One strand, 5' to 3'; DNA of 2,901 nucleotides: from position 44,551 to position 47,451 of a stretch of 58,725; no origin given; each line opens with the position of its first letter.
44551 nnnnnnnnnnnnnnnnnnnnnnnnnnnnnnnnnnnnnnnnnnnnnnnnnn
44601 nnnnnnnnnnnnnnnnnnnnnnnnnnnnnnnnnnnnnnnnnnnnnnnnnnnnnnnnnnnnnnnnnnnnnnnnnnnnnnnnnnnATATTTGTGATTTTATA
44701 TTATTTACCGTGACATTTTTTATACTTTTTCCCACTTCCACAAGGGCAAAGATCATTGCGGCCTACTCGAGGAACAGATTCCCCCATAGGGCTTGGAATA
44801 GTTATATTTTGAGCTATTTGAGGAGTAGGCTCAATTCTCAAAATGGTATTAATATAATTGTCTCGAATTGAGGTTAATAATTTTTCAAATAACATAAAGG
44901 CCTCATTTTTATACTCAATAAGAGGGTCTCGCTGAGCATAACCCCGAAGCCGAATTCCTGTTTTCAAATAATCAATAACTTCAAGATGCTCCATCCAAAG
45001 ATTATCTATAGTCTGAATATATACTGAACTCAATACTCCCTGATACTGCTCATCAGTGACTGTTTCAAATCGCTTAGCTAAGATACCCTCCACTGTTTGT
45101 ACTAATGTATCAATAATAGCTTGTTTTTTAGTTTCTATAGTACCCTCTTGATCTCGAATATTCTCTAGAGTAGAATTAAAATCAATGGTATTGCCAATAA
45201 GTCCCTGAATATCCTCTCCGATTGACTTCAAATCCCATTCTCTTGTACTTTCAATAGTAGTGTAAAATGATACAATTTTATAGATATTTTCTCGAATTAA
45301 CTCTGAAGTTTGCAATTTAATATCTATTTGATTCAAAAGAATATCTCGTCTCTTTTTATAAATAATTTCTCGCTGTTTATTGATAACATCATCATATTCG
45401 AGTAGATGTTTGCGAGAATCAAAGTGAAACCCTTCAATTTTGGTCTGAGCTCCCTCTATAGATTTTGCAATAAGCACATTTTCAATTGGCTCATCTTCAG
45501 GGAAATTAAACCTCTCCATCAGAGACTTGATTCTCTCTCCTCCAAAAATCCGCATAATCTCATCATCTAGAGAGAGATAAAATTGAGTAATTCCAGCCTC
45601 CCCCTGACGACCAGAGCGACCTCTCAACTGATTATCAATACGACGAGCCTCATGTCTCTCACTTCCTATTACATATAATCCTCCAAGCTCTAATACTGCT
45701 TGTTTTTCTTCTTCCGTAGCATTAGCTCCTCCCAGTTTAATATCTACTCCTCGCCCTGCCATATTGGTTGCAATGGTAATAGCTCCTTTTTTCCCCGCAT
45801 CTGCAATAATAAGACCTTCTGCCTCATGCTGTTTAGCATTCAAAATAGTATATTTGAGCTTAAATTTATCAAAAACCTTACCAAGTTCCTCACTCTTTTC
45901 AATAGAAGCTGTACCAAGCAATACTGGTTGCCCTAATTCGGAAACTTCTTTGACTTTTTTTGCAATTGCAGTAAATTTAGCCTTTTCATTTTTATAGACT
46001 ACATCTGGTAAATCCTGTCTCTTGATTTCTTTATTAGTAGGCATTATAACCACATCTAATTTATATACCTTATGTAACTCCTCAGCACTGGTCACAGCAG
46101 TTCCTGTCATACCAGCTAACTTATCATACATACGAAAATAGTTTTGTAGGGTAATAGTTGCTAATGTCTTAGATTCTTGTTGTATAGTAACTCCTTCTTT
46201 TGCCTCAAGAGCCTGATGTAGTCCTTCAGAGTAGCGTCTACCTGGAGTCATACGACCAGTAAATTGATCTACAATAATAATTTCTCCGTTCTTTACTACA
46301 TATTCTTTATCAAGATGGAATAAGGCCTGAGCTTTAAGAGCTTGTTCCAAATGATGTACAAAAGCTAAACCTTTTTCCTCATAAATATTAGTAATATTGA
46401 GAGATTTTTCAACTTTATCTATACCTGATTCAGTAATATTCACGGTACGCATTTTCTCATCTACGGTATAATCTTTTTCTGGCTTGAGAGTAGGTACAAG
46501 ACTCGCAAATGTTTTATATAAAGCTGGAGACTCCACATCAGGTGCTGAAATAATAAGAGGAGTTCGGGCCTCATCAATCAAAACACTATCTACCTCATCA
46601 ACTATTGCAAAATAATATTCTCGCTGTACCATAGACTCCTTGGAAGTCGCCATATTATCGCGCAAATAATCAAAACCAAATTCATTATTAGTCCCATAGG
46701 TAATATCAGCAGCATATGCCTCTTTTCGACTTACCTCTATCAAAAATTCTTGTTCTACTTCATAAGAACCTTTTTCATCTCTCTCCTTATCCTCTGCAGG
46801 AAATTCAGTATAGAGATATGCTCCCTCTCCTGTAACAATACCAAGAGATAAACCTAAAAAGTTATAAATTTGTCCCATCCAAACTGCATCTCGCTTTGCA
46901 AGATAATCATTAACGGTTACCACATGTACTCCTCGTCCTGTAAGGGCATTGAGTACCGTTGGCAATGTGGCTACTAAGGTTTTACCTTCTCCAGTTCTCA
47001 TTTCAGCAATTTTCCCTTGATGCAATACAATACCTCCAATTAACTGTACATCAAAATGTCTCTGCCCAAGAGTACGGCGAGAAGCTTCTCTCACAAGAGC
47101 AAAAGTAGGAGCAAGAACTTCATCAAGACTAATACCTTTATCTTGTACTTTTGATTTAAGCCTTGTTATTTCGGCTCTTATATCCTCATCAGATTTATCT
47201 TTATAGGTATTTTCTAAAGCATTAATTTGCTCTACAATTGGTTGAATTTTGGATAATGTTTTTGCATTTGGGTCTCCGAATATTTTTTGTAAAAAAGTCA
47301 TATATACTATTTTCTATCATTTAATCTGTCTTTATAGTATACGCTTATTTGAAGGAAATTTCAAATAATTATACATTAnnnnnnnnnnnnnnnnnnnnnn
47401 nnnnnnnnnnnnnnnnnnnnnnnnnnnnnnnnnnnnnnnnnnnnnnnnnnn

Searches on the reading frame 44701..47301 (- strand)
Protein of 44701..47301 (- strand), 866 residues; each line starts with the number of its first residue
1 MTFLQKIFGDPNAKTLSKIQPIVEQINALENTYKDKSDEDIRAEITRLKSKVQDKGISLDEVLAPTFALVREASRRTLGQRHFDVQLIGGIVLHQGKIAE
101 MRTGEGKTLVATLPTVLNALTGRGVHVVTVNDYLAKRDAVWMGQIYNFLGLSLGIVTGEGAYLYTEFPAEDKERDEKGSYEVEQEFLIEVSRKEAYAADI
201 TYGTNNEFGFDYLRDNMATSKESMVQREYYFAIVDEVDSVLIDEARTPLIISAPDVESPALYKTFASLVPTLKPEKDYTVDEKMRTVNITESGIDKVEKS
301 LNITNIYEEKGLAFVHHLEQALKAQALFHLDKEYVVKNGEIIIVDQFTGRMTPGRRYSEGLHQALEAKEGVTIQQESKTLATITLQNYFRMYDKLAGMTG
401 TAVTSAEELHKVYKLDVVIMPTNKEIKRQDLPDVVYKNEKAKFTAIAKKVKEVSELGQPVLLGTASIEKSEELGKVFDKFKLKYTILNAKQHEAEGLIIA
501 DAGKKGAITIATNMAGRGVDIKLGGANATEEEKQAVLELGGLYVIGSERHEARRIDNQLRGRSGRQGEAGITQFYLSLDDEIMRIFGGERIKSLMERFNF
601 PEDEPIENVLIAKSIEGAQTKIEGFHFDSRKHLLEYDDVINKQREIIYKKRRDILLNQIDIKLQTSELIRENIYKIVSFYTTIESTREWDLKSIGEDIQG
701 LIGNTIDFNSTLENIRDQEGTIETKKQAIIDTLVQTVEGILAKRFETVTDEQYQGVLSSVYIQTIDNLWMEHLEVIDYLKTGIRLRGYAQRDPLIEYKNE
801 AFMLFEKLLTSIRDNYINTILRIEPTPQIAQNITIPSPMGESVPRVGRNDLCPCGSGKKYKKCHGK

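Call 11: search_protein_families(library=pfam, proteins=[window:44701-47301:-], max_evalue=0.001)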
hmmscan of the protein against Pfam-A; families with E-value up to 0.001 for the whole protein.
window:44701-47301:- (866 aa): 5 families
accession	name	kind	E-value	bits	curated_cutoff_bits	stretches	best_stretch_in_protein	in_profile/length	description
PF07517.20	SecA_DEAD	-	4.2e-123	410.7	24.6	1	4-409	1-289/290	SecA DEAD-like domain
PF21090.3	P-loop_SecA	-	7e-73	245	27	2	426-527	2-103/205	SecA P-loop domain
PF07516.18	SecA_SW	-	2.7e-54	184.7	26.7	1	605-823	1-199/200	SecA Wing and Scaffold domain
PF01043.26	SecA_PP_bind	-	7.7e-42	142.8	23.5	1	259-366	3-110/110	SecA preprotein cross-linking domain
PF02810.21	SEC-C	-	3.7e-10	39.9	20.4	1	848-866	1-19/19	SEC-C motif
